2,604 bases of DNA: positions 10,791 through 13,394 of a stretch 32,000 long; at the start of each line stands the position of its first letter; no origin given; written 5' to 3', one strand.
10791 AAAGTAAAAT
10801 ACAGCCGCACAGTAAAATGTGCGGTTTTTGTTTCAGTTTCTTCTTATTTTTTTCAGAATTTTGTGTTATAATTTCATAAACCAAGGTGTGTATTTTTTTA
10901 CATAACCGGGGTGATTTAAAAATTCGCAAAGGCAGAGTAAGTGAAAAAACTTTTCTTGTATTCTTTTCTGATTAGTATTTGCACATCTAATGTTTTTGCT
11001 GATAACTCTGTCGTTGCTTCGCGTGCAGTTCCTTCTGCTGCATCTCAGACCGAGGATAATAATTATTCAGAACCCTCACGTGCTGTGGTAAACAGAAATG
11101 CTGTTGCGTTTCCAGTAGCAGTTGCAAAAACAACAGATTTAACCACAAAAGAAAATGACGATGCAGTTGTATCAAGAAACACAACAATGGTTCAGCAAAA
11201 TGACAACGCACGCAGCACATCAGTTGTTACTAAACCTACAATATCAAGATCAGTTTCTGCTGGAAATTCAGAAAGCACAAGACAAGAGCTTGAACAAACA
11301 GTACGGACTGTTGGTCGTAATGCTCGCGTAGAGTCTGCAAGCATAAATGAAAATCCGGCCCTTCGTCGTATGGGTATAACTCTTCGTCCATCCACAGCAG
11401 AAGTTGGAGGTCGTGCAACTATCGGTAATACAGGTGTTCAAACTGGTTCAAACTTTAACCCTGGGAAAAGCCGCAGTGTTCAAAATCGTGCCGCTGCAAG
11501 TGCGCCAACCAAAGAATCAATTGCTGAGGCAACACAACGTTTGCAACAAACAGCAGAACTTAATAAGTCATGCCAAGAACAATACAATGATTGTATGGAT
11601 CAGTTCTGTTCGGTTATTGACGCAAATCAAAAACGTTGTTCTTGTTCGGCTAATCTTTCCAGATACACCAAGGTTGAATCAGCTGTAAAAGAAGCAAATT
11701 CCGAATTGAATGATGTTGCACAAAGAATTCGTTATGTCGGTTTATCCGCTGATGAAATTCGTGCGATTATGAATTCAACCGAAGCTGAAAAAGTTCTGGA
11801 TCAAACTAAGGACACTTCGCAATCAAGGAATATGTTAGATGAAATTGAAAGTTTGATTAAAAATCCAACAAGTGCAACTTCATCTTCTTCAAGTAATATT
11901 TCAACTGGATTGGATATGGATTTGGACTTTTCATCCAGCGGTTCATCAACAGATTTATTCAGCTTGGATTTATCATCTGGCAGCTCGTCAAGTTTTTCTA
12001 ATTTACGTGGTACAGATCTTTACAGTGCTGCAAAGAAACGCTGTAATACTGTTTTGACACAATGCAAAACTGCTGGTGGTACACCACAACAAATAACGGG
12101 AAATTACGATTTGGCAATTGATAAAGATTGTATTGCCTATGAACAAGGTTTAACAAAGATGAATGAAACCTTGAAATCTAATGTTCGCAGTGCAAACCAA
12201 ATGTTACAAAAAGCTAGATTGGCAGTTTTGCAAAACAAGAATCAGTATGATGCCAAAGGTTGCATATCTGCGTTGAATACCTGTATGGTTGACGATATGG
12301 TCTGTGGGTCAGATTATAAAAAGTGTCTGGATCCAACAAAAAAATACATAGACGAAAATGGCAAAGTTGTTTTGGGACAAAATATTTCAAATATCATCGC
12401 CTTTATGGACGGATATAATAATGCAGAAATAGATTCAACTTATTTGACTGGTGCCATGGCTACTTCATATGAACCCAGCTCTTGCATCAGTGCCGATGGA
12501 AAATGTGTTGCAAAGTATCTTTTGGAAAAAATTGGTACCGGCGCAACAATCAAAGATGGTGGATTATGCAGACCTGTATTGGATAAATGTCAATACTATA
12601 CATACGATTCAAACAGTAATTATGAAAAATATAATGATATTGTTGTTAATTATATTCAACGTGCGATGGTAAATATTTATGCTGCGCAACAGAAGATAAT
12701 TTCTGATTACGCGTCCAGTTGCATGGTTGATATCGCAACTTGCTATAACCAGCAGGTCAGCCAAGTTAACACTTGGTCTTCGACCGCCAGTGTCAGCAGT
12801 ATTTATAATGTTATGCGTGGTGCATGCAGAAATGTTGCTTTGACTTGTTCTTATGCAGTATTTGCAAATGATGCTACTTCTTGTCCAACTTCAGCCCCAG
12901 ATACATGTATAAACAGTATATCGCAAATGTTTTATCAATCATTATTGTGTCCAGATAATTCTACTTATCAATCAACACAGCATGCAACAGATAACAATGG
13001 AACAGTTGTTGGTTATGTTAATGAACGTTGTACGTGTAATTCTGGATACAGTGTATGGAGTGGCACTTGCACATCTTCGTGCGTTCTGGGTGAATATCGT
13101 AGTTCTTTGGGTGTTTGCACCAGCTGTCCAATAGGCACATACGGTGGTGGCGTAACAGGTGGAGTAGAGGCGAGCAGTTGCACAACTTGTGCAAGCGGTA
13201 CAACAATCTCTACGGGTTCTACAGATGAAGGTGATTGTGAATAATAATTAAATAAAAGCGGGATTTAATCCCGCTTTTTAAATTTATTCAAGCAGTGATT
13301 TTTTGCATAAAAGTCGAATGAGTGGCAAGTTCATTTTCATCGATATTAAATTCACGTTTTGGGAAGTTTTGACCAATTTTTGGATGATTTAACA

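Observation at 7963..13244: Two giant paralogous Cys-rich exported proteins bracketing rplU-rpmA: an unrecognised family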

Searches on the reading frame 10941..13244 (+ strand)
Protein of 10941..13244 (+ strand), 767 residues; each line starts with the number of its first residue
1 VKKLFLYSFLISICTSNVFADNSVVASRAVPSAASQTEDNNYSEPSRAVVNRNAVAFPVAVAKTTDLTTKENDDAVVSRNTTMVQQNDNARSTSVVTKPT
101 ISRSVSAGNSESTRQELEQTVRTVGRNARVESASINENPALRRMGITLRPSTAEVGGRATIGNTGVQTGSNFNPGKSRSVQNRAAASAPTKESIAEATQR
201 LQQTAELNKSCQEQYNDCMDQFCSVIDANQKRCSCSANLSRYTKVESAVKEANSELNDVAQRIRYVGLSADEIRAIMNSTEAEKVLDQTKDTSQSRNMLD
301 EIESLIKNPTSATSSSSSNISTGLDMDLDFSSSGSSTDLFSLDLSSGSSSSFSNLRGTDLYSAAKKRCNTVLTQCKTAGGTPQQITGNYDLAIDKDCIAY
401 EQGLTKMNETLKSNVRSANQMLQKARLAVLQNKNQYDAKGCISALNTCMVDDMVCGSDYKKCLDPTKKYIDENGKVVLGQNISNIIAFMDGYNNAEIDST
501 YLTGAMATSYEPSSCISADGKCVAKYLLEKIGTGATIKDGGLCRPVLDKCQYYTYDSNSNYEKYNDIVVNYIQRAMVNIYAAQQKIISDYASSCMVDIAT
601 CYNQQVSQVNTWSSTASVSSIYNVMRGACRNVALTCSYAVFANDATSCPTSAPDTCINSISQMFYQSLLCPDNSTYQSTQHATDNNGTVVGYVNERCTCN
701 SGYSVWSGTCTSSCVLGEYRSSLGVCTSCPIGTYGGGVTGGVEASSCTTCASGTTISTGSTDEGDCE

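Call 3: search_protein_families(library=pfam, proteins=[window:10941-13244:+], max_evalue=1)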
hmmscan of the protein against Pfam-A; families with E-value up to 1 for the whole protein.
window:10941-13244:+ (767 aa): 5 families
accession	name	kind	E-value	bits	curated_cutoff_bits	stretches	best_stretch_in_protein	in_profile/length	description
PF07699.19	Ephrin_rec_like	-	0.00048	20.3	23.1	1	720-766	5-48/48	Tyrosine-protein kinase ephrin type A/B receptor-like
PF12001.13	DUF3496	-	0.043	14.6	23.3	1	405-471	41-105/109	Domain of unknown function (DUF3496)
PF11172.13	DUF2959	-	0.085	13.5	26.8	1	199-273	18-87/190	Protein of unknown function (DUF2959)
PF21687.3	T2SSK_1st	-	0.11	13.7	26.2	1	186-275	11-97/107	Type II secretion system (T2SS), protein K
PF10937.13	Kgd4-YMR31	-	0.7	12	22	1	187-277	31-112/116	Alpha-ketoglutarate dehydrogenase component 4/YMR-31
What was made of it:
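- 13008..13241 (+): Variable C-terminal module of B (aa 690-767): Cys-rich short beta-hairpins, furin-like / ephrin-receptor-like. Pfam Ephrin_rec_like E 4.8e-4, 20.3 bits, below the 23.1 cut-off (call 3).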

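Call 5: find_homologous_proteins(query=window:10941-13244:+)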
Query window:10941-13244:+ (767 aa): 1004 proteins with E <= 0.001 among 8000 candidates; the best 120 are listed.
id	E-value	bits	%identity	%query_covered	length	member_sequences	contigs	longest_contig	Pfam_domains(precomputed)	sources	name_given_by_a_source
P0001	0.0e+0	1677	100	100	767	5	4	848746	-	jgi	-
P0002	0.0e+0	1203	74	96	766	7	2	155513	-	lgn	-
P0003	0.0e+0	1169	73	98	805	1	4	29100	-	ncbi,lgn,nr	ncbi:MAG: hypothetical protein JW985_02840 [Alphaproteobacteria bacterium]|nr:hypothetical protein [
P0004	0.0e+0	1129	72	96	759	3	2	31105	PF07699.20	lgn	-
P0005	0.0e+0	1089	69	98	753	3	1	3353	-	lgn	-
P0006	6.1e-295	998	63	99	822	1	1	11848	-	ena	-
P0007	2.3e-293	993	63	99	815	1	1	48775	-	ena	-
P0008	4.3e-286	969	63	97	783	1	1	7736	-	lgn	-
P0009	3.5e-284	963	61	100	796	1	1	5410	PF07699.20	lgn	-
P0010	1.1e-283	961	62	100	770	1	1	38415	-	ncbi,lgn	-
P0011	1.8e-280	950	64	95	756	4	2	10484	-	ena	-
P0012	2.0e-279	947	63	95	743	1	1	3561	-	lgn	-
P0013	5.4e-278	942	59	98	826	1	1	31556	-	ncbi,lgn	-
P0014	6.0e-278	942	61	98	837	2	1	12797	-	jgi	jgi:hypothetical protein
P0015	1.3e-277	941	62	95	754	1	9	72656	-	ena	-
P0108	3.4e-265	900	64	88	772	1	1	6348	PF07699.20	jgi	jgi:hypothetical protein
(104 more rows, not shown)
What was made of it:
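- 10941..13244 (+): Gene B: 767-aa Cys-rich exported protein of the B subfamily (32 Cys in the mature part). More than 1000 homologues (call 5).
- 13008..13241 (+): Three orthologues carry a precomputed PF07699 entry (call 5).
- On Pfam PF07699 Ephrin_rec_like (C-terminal tail of B): Orthologues P0004, P0009 and P0108 carry a precomputed PF07699 entry (call 5).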

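Call 9: search_protein_families(library=ncbifam, proteins=[window:10941-13244:+], max_evalue=0.1)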
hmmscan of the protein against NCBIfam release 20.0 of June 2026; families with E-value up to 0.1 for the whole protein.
window:10941-13244:+ (767 aa): 1 family
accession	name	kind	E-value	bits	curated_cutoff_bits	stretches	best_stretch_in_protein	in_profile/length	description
NF042955.1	Ppl_antiphage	equivalog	0.012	13.5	1000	1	190-303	495-606/882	anti-phage protein Ppl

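Call 18: search_solved_structures(query=A2, max_evalue=1)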
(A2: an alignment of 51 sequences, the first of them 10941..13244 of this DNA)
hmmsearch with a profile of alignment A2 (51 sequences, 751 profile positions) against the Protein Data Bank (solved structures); distinct sequences matched with E-value up to 1: 3.
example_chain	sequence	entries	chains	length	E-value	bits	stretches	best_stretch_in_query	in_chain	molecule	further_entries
9l94_W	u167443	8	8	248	0.46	12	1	139-208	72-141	Large ribosomal subunit protein uL4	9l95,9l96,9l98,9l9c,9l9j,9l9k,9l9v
1to3_A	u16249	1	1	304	0.79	11.2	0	576-615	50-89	Putative aldolase yihT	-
7ag7_A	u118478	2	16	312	0.82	11.2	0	576-615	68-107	Sulfofructosephosphate aldolase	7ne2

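Call 20: find_related_loci(query=A2, collection=genome_contigs, flank=10000)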
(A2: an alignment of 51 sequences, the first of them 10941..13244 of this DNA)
Query A2 (767 aa) in genome_contigs; peptide patterns used: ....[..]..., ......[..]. (x = any residue, [..] = any of these).
312 stretches matched a pattern; 291 encode a relative of the query (tblastn E <= 1e-3); the best 80 are kept; 80 distinct loci.
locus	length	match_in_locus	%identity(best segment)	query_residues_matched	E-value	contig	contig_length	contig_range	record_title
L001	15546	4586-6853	72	1-753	0e+0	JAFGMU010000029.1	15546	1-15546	MAG: Alphaproteobacteria bacterium isolate Zod_Metabat.497 k87_7702430, whole genome shotgun sequence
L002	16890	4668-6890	69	1-753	0e+0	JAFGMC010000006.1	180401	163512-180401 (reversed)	MAG: Alphaproteobacteria bacterium isolate Zod_Metabat.441 k87_3630087, whole genome shotgun sequence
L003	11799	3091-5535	59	1-766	0e+0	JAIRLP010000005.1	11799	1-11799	MAG: Rickettsiales bacterium isolate Cc175_bin55 k119_1511805, whole genome shotgun sequence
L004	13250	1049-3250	64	1-726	0e+0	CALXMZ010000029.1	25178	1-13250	MAG: uncultured Alphaproteobacteria bacterium isolate E02__bin298 genome assembly, contig: E02__k127_6230262, whole geno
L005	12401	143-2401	60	1-740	0e+0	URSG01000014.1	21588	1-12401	uncultured Rickettsiales bacterium isolate UMGS1303 genome assembly, contig: NODE_333_length_21588_cov_5.544049, whole g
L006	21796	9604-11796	62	1-726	0e+0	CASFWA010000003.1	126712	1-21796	uncultured proteobacterium isolate A86_L4_360360_idba_bin.28 genome assembly, contig: A86_L4_360360_idba_bin.28.fa_scaff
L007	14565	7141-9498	60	1-766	0e+0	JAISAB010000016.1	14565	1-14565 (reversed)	MAG: Rickettsiales bacterium isolate Gx481_bin12 k119_4124977, whole genome shotgun sequence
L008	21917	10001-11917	68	90-733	0e+0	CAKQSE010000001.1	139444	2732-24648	MAG: uncultured Alphaproteobacteria bacterium isolate REFINED_METABAT215_TOP10_CONTIGS_1500_ASSEMBLY_K77_MERGED__Hadza_M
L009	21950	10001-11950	68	88-726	0e+0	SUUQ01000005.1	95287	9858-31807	MAG: Alphaproteobacteria bacterium isolate SIG50 NODE_5571_length_95287_cov_6.974496, whole genome shotgun sequence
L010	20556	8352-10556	63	1-726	0e+0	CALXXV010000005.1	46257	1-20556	MAG: uncultured Alphaproteobacteria bacterium isolate E08__bin46 genome assembly, contig: E08__k127_212320, whole genome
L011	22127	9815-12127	60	1-727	0e+0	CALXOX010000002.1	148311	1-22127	MAG: uncultured Alphaproteobacteria bacterium isolate BRZ_MD__bin1 genome assembly, contig: BRZ_MD__NODE_142_length_1483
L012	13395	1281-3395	62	1-726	0e+0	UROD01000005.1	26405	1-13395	uncultured Rickettsiales bacterium isolate UMGS1180 genome assembly, contig: NODE_464_length_26405_cov_2.486603, whole g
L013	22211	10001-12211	62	1-726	0e+0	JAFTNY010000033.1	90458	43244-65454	MAG: Alphaproteobacteria bacterium isolate RGIG3991 Roe_deer_Cecum-4__c203553, whole genome shotgun sequence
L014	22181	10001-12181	60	9-726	0e+0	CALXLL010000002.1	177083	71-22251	MAG: uncultured Alphaproteobacteria bacterium isolate BRZ_E__bin176 genome assembly, contig: BRZ_E__NODE_63_length_17708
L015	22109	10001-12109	61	1-726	0e+0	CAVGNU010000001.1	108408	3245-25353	Bacteroides fragilis isolate H07647-L1_cleanbin_000047 genome assembly, contig: Spades_H07647-L1_contig_63, whole genome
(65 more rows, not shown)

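Call 25: predict_structure(alignment_id=A2)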
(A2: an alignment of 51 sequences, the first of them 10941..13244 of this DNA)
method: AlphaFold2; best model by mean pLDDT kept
length: 767 residues; sequences in the alignment: 51
mean_pLDDT: 59.6   pTM: 0.42
mean pLDDT of the five models: 59.6, 59.1, 54.4, 53.7, 52.3
residues with pLDDT >= 90: 14; 70-90: 298; 50-70: 202; < 50: 253
segments of 3 or more residues with pLDDT < 50: 1-3, 14-114, 145-161, 165-167, 169-193, 232-243, 262-265, 267-273, 281-284, 286-292, 305-358
pLDDT, mean of each block of 10 residues (from residue 1): 52 39 25 25 27 24 25 23 22 25 30 50 53 54 47 42 48 32 29 54 71 72 59 43 53 58 45 50 47 52 49 29 27 29 29 41 54 52 55 65 70 69 62 62 84 79 81 78 83 88 88 85 90 73 80 80 86 90 86 83 73 62 74 85 81 83 74 78 58 77 77 82 84 73 74 83 83
secondary structure, 60 per line:
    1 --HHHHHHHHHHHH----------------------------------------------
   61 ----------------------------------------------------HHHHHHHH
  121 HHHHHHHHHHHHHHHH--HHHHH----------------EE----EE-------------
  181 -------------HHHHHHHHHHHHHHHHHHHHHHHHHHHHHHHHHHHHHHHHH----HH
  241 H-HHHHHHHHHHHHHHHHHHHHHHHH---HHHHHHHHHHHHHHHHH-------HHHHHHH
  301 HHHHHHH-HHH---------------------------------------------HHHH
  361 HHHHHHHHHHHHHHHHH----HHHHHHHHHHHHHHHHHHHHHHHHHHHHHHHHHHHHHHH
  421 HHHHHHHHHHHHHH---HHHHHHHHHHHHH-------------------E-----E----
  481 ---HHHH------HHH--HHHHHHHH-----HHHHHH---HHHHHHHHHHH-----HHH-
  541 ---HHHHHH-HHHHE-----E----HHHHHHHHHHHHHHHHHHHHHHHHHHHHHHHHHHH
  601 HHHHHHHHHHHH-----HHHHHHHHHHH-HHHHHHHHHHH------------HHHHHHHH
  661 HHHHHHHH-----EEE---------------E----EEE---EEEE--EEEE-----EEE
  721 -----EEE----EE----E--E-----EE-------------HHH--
elements in order (helices of 4 or more, strands of 3 or more residues): H3-14 H113-136 H139-143 H194-234 H243-266 H270-286 H294-307 H357-377 H382-434 H438-450 H484-487 H499-506 H512-517 H521-531 H544-549 H551-554 H566-612 H618-628 H630-640 H653-668 E674-676 E697-699 E703-706 E709-712 E718-720 E726-728
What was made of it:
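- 11001..11525 (+): Disordered N-terminal region of B (aa 21-195). It includes a conserved Arg-rich segment at about aa 120-185. pLDDT 22-54 (call 25).
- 11853..12014 (+): Ser-rich disordered loop of B (aa 305-358). pLDDT below 50 (call 25).
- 12015..12950 (+): Helical core of B (aa 359-670), holding eight of B's nine C-x6-C pairs. pLDDT about 70-90 over roughly aa 390-670 (about 52-55 for aa 361-390), almost all helices (call 25).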

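Call 30: fold_search(model_id=the predicted structure, library=pdb)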
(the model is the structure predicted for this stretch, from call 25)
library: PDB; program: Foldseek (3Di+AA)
matches with E <= 10: 118; with E <= 0.001: 0
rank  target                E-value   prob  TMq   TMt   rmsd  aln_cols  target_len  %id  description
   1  6oge_A                6.2e-01  0.18  0.06  0.07   8.8        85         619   20  Cryo-EM structure of Her2 extracellular domain-Trastuzumab Fab-Pertuzumab Fab complex (released 2019-05-15)
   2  5my6_A                7.3e-01  0.15  0.06  0.07   8.5        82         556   22  Crystal structure of a HER2-Nb complex (released 2017-08-09)
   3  7mn6_B                7.7e-01  0.12  0.05  0.06   8.7        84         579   23  Structure of the HER2 S310F/HER3/NRG1b Heterodimer Extracellular Domain (released 2021-10-27)
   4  8otz_EO               8.6e-01  0.04  0.07  0.10  38.9       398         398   12  48-nm repeat of the native axonemal doublet microtubule from bovine sperm (released 2023-11-22)
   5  8iyj_T3               1.0e+00  0.05  0.08  0.12  51.3       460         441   10  Cryo-EM structure of the 48-nm repeat doublet microtubule from mouse sperm (released 2023-07-05)
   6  8yf0_B                1.1e+00  0.04  0.07  0.08  27.4       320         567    9  Cryo-EM structure of human SV2A (released 2024-06-12)
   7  5wb8_A                1.3e+00  0.13  0.06  0.08   7.8        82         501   18  Crystal structure of the epidermal growth factor receptor extracellular region in complex with epigen (released 2017-10-18)
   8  9dgq_m                1.3e+00  0.08  0.10  0.03  24.6       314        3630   11  Structure of dynein-1 on microtubules (released 2025-09-10)
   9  8q6j_E                1.5e+00  0.13  0.05  0.06   8.6        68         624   20  Atomic structure and conformational variability of the HER2-Trastuzumab-Pertuzumab complex (released 2023-09-20)
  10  9fqr_CP               1.5e+00  0.02  0.06  0.09  39.5       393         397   12  96-nm repeat of axonemal doublet microtubules from bovine sperm (released 2025-03-26)
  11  1nql_A                1.6e+00  0.10  0.06  0.07   7.4        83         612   16  Structure of the extracellular domain of human epidermal growth factor (EGF) receptor in an inactive (low pH) complex  (released 2003-03-11)
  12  7rro_D7               1.6e+00  0.03  0.08  0.12  40.9       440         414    9  Structure of the 48-nm repeat doublet microtubule from bovine tracheal cilia (released 2021-10-27)
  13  8to0_K                1.7e+00  0.04  0.07  0.12  38.5       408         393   13  48-nm repeating structure of doublets from mouse sperm flagella (released 2023-11-01)
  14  9jjx_B                1.8e+00  0.10  0.08  0.14  15.3       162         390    9  Truncated RNF112, GDP-bound form 2 (released 2025-04-23)
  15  9qbf                  1.8e+00  0.10  0.05  0.07   8.7        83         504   22  HER2/ErbB2 extracellular domain (ECD) in compact conformation in complex with trastuzumab (TZB) antibody (released 2025-08-06)
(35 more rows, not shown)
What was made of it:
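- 13008..13241 (+): The weak best Foldseek hits are HER2/EGFR Cys-rich domains, E 0.6 (call 30).
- Closest known: Furin-like / ephrin-receptor-like Cys-rich repeats. Same: Pfam gives E 4.8e-4, and the best (weak) Foldseek hits are HER2/EGFR (calls 3, 25, 30).
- The C-terminal module resembles the CxxC-containing furin-like / ephrin-receptor-like repeats of eukaryotic surface proteins (calls 3, 30).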

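Call 45: find_encoding_contigs(protein=window:10941-13244:+, flank=2000, max_places=4)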
Protein window:10941-13244:+ (767 aa): 6 contigs read that carry it; 1 place shown.
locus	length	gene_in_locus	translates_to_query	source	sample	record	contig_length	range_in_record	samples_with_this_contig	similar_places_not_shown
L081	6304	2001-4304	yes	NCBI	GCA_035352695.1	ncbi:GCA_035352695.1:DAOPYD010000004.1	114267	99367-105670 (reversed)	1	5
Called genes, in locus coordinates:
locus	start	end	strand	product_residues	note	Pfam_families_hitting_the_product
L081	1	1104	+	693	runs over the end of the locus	-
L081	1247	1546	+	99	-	PF00829:Ribosomal_L21p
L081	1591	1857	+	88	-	PF01016:Ribosomal_L27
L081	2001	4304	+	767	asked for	-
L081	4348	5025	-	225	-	PF00929:RNase_T, PF13482:RNase_H_2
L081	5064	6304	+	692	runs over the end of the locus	PF00580:UvrD-helicase, PF13245:AAA_19, PF13604:AAA_30 (faint), PF01443:Viral_helicase1 (faint), PF13361:UvrD_C, PF13538:UvrD_C_2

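Call 53: fold_search(model_id=the predicted structure, library=viral)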
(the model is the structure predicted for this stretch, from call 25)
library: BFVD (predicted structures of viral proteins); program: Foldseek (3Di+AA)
matches with E <= 10: 47; with E <= 0.001: 0
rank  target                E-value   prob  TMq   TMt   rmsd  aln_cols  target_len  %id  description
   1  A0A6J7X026            1.2e-01  0.21  0.08  0.07  43.9       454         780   11  Uncharacterized protein [uncultured Caudovirales phage]
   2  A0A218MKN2            4.9e-01  0.10  0.11  0.07  36.5       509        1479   10  Tail tape measure protein [uncultured virus]
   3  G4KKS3                5.2e-01  0.15  0.10  0.23  14.3       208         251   13  (no name in the UniProt tables at hand)
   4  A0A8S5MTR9            5.2e-01  0.03  0.05  0.04  46.7       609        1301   13  Tape measure protein [Siphoviridae sp. ct8Ri8]
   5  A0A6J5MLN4            7.5e-01  0.03  0.07  0.09  17.1       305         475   13  Uncharacterized protein [uncultured Caudovirales phage]
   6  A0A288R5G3            7.9e-01  0.09  0.09  0.08  16.4       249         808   12  ORF (Fragment) [Ceratobasidium hypovirus-like]
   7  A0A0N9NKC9            7.9e-01  0.05  0.08  0.05  48.8       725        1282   12  (no name in the UniProt tables at hand)
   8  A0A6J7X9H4            8.4e-01  0.06  0.07  0.12  34.4       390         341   12  Uncharacterized protein [uncultured Caudovirales phage]
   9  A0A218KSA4            1.1e+00  0.06  0.09  0.17  17.2       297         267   14  2BC protein (Fragment) [Bovine kobuvirus]
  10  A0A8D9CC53            1.3e+00  0.05  0.09  0.10  32.7       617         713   11  Putative hydrolase [uncultured marine phage]
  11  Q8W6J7                1.3e+00  0.03  0.04  0.05  36.4       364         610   12  (no name in the UniProt tables at hand)
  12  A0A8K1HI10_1          1.3e+00  0.03  0.07  0.07  40.0       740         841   10  Nonstructural polyprotein [Rodent dicistro-like virus]
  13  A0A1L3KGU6            1.3e+00  0.05  0.05  0.09  46.6       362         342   12  (no name in the UniProt tables at hand)
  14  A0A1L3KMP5            1.4e+00  0.08  0.08  0.12  43.3       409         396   10  Uncharacterized protein [Beihai barnacle virus 8]
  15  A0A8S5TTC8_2          1.8e+00  0.02  0.08  0.05  53.0       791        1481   11  NlpC/P60 family [Siphoviridae sp. ct5jB2]
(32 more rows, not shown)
